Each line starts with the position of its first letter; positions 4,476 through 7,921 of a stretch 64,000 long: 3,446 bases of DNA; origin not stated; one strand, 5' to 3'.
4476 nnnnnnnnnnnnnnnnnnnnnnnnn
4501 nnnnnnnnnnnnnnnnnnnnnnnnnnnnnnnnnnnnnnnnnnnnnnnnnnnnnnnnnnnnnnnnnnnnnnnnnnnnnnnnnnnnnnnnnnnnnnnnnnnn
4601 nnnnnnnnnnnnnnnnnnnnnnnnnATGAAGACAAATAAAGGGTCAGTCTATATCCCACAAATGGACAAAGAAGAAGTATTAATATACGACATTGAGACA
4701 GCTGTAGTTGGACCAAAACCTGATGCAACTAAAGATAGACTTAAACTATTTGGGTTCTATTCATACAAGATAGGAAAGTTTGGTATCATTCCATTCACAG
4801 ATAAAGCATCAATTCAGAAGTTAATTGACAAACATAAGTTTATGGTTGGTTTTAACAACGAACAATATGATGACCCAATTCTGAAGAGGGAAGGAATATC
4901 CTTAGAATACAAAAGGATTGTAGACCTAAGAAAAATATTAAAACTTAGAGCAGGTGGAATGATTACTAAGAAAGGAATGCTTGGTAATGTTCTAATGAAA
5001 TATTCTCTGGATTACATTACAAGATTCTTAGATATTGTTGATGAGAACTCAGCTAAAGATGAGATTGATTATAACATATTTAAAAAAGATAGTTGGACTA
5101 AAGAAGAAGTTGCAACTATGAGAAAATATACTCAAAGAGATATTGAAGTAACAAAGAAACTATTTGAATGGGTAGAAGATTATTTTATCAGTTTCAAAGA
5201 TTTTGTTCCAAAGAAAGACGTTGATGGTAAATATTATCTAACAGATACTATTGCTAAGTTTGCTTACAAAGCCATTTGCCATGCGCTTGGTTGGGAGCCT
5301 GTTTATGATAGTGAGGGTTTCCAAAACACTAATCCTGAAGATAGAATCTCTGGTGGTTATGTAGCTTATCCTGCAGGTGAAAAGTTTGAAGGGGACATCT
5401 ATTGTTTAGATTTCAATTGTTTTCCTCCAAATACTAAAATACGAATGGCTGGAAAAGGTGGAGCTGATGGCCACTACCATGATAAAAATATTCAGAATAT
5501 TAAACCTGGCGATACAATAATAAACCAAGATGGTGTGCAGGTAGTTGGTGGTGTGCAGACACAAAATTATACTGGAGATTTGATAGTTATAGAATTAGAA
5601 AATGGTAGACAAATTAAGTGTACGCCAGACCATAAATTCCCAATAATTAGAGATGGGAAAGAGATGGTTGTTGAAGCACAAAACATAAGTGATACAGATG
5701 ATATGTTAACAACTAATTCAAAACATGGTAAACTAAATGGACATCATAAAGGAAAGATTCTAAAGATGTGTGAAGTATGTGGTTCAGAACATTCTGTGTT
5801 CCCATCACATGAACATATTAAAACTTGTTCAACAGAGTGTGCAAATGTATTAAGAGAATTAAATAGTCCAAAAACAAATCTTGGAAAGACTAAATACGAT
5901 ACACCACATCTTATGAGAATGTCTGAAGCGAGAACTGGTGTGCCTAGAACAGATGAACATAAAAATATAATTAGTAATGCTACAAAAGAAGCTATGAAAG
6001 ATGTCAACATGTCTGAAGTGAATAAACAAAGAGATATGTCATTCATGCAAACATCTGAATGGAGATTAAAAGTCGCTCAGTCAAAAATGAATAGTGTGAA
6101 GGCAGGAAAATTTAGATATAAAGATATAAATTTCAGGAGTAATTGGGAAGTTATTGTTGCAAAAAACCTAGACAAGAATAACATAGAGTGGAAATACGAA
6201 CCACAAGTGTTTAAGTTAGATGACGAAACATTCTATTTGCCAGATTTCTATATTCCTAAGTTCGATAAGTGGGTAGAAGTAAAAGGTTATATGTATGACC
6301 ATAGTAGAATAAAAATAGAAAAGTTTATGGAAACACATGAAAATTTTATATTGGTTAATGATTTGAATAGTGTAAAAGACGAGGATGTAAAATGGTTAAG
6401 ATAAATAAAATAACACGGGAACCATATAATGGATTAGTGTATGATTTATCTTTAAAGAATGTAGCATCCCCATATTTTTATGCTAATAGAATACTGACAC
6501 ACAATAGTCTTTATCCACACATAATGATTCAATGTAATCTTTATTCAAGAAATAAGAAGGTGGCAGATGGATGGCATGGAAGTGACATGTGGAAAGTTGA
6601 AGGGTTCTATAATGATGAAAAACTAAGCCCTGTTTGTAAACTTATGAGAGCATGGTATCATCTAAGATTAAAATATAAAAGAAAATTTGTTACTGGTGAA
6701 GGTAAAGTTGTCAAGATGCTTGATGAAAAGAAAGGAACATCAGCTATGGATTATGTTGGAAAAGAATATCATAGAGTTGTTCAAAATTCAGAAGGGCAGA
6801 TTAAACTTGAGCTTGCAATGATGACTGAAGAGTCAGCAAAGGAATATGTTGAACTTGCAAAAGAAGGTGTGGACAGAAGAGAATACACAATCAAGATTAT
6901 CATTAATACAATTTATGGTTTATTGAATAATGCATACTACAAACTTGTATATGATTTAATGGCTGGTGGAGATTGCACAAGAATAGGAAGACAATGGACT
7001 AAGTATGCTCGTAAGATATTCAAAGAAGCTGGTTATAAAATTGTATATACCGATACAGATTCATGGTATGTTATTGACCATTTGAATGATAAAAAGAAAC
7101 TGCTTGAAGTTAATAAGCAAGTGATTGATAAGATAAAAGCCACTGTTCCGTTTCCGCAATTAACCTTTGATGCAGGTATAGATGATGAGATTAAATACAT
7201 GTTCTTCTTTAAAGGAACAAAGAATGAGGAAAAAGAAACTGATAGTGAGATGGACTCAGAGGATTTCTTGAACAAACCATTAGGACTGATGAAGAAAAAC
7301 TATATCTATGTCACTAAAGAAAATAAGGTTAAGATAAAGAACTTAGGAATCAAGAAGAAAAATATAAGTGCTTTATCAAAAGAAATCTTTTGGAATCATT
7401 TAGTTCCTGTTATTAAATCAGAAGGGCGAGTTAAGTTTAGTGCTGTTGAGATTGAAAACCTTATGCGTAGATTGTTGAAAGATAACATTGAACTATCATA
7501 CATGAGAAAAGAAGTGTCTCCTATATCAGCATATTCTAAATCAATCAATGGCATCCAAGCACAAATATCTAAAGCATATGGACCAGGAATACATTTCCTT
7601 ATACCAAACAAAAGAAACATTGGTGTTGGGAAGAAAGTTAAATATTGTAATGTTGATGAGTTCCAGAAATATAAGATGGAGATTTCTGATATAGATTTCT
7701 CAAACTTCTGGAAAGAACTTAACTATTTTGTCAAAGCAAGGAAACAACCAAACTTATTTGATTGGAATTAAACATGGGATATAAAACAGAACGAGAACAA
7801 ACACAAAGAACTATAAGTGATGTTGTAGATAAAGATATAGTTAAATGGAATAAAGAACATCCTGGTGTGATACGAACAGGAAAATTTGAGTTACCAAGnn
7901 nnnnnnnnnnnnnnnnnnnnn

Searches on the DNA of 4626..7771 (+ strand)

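Call 7: search_dna_similar(query=window:4626-7771:+, collection=phages, mode=distant)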
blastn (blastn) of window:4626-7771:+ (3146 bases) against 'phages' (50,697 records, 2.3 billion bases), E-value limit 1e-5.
No match.
